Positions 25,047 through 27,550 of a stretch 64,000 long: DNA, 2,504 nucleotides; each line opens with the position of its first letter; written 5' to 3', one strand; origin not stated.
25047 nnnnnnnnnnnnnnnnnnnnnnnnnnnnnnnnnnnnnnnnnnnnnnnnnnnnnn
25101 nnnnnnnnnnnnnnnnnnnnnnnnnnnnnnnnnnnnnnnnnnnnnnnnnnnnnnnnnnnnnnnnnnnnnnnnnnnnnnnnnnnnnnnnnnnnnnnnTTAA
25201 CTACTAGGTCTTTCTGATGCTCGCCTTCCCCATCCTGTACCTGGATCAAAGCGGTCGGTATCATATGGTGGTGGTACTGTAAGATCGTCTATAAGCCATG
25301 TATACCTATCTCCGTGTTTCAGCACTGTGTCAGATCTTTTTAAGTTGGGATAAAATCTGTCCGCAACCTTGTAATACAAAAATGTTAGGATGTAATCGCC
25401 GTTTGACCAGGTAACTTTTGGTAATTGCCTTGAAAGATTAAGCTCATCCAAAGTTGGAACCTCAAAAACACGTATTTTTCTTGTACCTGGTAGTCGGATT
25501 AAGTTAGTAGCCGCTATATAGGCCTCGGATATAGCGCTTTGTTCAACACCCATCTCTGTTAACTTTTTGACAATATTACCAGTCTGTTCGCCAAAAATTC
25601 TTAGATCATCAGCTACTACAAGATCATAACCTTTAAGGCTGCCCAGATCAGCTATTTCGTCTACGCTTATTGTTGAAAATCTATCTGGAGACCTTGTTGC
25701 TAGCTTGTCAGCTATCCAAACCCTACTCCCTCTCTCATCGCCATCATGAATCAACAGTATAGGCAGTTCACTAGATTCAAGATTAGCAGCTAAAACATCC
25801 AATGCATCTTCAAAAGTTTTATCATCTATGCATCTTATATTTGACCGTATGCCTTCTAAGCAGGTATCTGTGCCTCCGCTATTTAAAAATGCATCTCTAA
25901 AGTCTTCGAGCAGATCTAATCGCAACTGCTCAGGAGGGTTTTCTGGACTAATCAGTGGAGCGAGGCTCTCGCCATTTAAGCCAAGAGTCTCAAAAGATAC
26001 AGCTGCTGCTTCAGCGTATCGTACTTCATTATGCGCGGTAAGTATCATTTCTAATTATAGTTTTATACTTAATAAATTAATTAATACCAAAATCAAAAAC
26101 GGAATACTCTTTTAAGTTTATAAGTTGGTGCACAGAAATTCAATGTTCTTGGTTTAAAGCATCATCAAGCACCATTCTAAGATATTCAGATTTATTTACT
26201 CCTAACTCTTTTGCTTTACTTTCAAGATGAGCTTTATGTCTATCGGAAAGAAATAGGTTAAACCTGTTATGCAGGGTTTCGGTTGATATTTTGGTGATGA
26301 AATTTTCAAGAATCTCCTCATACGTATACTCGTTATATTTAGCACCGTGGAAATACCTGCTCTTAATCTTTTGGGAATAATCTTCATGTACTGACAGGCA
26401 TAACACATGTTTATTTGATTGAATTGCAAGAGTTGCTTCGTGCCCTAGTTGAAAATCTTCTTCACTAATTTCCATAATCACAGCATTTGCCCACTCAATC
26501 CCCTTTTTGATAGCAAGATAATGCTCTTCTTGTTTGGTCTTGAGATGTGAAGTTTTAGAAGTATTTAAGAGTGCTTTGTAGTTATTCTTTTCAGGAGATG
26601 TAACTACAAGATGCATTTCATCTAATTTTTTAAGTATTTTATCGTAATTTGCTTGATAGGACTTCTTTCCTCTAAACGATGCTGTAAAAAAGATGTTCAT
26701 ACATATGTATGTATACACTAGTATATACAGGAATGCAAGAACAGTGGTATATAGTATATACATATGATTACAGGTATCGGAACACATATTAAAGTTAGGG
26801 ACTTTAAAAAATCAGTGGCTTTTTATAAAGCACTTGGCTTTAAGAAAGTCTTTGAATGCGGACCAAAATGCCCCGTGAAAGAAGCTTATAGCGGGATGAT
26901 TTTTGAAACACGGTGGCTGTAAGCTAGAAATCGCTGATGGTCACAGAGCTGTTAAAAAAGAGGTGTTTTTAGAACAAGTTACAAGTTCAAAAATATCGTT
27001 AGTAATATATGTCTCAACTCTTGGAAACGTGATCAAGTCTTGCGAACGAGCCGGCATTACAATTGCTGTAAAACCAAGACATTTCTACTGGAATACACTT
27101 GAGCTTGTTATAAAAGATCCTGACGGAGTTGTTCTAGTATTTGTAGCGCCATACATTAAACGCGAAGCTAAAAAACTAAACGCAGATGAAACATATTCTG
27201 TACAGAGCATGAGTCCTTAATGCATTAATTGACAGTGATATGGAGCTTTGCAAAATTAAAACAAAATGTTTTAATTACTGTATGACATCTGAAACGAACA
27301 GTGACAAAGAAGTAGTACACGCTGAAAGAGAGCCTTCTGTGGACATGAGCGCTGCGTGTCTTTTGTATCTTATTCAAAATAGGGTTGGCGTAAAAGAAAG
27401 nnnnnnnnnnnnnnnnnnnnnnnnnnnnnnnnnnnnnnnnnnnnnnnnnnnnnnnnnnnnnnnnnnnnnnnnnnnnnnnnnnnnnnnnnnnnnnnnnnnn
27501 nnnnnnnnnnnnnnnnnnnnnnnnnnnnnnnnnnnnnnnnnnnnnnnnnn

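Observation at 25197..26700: NDT/DNPH1-like nucleoside-processing domain fused to RHH, beside a PRTase-like high-GC ORF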

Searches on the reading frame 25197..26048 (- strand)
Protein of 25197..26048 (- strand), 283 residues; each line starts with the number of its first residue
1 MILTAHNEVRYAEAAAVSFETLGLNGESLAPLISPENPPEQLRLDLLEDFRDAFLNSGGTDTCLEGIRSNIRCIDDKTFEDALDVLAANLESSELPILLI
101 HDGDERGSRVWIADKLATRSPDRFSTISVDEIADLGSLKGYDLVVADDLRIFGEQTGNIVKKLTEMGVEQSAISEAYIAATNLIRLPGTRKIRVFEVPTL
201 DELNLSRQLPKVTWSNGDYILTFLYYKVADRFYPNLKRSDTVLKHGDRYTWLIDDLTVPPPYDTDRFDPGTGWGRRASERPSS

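Call 3: search_protein_families(library=pfam, proteins=[window:25197-26048:-], max_evalue=1)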
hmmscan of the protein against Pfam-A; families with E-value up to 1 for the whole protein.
window:25197-26048:- (283 aa): 0 families

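Call 4: search_protein_families(library=ncbifam, proteins=[window:25197-26048:-], max_evalue=1)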
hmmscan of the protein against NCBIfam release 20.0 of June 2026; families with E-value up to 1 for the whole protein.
window:25197-26048:- (283 aa): 0 families

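Call 7: find_homologous_proteins(query=window:25197-26048:-)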
Query window:25197-26048:- (283 aa): 2 proteins with E <= 0.001 among 1417 candidates.
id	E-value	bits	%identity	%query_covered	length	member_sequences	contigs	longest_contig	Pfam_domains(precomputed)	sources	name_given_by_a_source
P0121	6.9e-186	634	100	100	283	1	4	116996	-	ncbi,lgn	-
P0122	3.0e-56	209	44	91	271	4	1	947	-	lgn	-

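Call 27: search_protein_families(library=padloc, proteins=[window:25197-26048:-], max_evalue=1)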
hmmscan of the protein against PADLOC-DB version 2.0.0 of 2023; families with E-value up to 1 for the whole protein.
window:25197-26048:- (283 aa): 0 families

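Call 28: search_solved_structures(query=window:25197-26048:-, max_evalue=10, show_alignments=2)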
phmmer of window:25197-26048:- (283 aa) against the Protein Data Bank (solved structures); distinct sequences matched with E-value up to 10: 1.
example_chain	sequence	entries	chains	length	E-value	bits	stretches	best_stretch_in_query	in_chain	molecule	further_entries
2gbb_A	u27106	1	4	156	0.67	12.2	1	10-84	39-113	putative chorismate mutase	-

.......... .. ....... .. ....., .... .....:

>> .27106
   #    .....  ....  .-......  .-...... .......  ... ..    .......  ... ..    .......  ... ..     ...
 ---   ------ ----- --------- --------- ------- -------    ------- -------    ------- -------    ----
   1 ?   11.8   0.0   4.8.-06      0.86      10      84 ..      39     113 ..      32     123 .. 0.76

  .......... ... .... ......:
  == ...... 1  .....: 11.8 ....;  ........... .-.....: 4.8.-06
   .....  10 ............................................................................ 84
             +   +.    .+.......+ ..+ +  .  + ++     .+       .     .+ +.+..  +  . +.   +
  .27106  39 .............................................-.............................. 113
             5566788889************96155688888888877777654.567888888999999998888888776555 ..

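Call 30: find_encoding_contigs(protein=P0121, flank=3000, max_places=4)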
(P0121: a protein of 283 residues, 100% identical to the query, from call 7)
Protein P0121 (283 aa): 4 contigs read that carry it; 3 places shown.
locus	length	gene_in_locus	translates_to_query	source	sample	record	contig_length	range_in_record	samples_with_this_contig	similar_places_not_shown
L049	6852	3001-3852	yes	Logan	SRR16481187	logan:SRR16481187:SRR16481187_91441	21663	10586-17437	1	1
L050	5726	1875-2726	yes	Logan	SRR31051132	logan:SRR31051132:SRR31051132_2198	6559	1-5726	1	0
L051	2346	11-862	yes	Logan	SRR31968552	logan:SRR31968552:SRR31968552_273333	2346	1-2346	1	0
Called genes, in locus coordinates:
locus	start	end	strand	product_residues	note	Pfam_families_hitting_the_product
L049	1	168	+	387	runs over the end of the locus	-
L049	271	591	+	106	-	-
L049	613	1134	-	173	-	PF00583:Acetyltransf_1, PF13673:Acetyltransf_10, PF13508:Acetyltransf_7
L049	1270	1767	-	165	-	-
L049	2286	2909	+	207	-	-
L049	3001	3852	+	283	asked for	-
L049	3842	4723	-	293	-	PF00892:EamA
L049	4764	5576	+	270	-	PF01978:TrmB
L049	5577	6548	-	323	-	PF00389:2-Hacid_dh, PF02826:2-Hacid_dh_C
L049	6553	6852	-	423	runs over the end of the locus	PF13412:HTH_24 (faint), PF00389:2-Hacid_dh, PF02826:2-Hacid_dh_C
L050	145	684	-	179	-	-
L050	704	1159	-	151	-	PF00903:Glyoxalase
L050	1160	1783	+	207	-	-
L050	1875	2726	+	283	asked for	-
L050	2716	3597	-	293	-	PF00892:EamA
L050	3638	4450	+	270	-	PF01978:TrmB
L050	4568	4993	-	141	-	PF01850:PIN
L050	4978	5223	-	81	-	PF04014:MazE_antitoxin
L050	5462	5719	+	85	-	-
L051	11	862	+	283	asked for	-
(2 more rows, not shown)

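Call 37: predict_structure(alignment_id=A2)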
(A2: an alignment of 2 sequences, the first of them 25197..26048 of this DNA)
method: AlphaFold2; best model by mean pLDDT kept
length: 283 residues; sequences in the alignment: 2
mean_pLDDT: 44.1   pTM: 0.42
mean pLDDT of the five models: 44.1, 43.3, 43.0, 41.8, 41.5
residues with pLDDT >= 90: 0; 70-90: 57; 50-70: 36; < 50: 190
segments of 3 or more residues with pLDDT < 50: 1-51, 53-60, 66-75, 105-109, 149-156, 178-283
pLDDT, mean of each block of 10 residues (from residue 1): 24 23 28 34 37 46 45 49 67 81 54 75 86 81 65 49 77 56 24 24 26 24 27 28 28 26 29 27 29
secondary structure, 60 per line:
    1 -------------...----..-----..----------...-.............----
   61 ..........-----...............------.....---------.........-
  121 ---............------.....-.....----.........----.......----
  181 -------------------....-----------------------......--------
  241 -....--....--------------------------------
elements in order: H44-56 H61-70 H76-90 E97-101 H111-119 E124-128 H129-135 E142-146 H148-152 H157-165 E173-176 H200-203 H227-232 E242-245 E248-251

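Call 41: fold_search(model_id=the predicted structure, library=pdb)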
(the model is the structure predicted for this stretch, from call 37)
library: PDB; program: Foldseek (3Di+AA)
matches with E <= 10: 846; with E <= 0.001: 0
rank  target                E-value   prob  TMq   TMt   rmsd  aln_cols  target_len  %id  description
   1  4jls_E                2.5e-02  0.69  0.23  0.42  11.8       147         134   16  Crystal Structure of E. coli XGPRT in complex with (3R,4S)-4-(Guanin-9-yl)-3-hydroxypyrrolidin-1-N-ylacetylphosphonic  (released 2014-12-24)
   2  1nul_A                4.0e-02  0.51  0.22  0.38  11.3       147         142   18  XPRTASE FROM E. COLI (released 1997-05-15)
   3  4jls_I                4.3e-02  0.72  0.24  0.44  12.0       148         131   17  Crystal Structure of E. coli XGPRT in complex with (3R,4S)-4-(Guanin-9-yl)-3-hydroxypyrrolidin-1-N-ylacetylphosphonic  (released 2014-12-24)
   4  4jls_A                4.6e-02  0.66  0.23  0.43  11.7       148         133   16  Crystal Structure of E. coli XGPRT in complex with (3R,4S)-4-(Guanin-9-yl)-3-hydroxypyrrolidin-1-N-ylacetylphosphonic  (released 2014-12-24)
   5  4jls_J                4.6e-02  0.54  0.23  0.42  10.4       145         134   17  Crystal Structure of E. coli XGPRT in complex with (3R,4S)-4-(Guanin-9-yl)-3-hydroxypyrrolidin-1-N-ylacetylphosphonic  (released 2014-12-24)
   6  4jls_D                8.3e-02  0.80  0.22  0.40   4.1        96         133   21  Crystal Structure of E. coli XGPRT in complex with (3R,4S)-4-(Guanin-9-yl)-3-hydroxypyrrolidin-1-N-ylacetylphosphonic  (released 2014-12-24)
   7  4jls_B                1.3e-01  0.44  0.23  0.42  12.4       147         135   15  Crystal Structure of E. coli XGPRT in complex with (3R,4S)-4-(Guanin-9-yl)-3-hydroxypyrrolidin-1-N-ylacetylphosphonic  (released 2014-12-24)
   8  1a97_D                1.3e-01  0.28  0.22  0.38  11.4       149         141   18  XPRTASE FROM E. COLI COMPLEXED WITH GMP (released 1998-11-11)
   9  3kow_A                1.5e-01  0.23  0.19  0.09   7.0       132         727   14  Crystal Structure of ornithine 4,5 aminomutase backsoaked complex (released 2010-01-26)
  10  6kqc_A                1.6e-01  0.25  0.22  0.37  10.8       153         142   19  Crystal structure of E136F mutant of Xanthine-guanine phosphoribosyltransferase from Yersinia pestis (released 2019-09-11)
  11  3c3j_C                1.8e-01  0.35  0.25  0.20   8.9       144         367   18  Crystal structure of tagatose-6-phosphate ketose/aldose isomerase from Escherichia coli (released 2008-02-19)
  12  3kp1_A                2.0e-01  0.33  0.21  0.10   7.0       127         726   15  Crystal structure of ornithine 4,5 aminomutase (Resting State) (released 2010-01-26)
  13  3fxa_C                2.0e-01  0.23  0.21  0.28   9.7       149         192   14  Crystal structure of a putative sugar-phosphate isomerase (lmof2365_0531) from listeria monocytogenes str. 4b f2365 at (released 2009-02-03)
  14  8ykc_A                2.1e-01  0.35  0.22  0.31   8.3       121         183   14  Crystal structure of adenosylcobinamide kinase / adenosylcobinamide phosphate guanylyltransferase complexed with GDP (released 2025-01-01)
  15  3c3j_A                2.6e-01  0.47  0.25  0.20   5.1       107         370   18  Crystal structure of tagatose-6-phosphate ketose/aldose isomerase from Escherichia coli (released 2008-02-19)
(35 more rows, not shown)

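Call 47: search_protein_families(library=ncbifam, proteins=[L050:704-1159:-], max_evalue=0.01)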
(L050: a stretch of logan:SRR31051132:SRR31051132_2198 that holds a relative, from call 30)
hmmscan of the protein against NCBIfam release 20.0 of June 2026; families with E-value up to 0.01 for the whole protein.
L050:704-1159:- (151 aa): 1 family
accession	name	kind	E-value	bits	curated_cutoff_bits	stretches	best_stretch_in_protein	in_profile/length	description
NF000005.4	ble_BLMT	exception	0.0058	16.9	210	0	10-100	8-81/117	BLMT family bleomycin binding protein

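Call 51: search_protein_families(library=phrogs, proteins=[window:25197-26048:-], max_evalue=0.01)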
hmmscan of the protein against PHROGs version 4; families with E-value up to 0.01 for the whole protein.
window:25197-26048:- (283 aa): 0 families

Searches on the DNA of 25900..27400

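Call 69: search_rna_families(source=window, start=25900, end=27400, threshold=evalue, max_evalue=1)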
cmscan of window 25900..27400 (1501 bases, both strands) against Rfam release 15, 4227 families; matches with E-value up to 1: 2.
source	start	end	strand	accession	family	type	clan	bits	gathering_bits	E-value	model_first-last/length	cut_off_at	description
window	26697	26770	+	RF04217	mir-297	Gene; miRNA;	-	27.3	90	0.034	1-71/71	no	mir-297 microRNA precursor family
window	26771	26904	+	RF01470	rli38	Gene; sRNA;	-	25.8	49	0.6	1-150/150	no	Listeria sRNA rli38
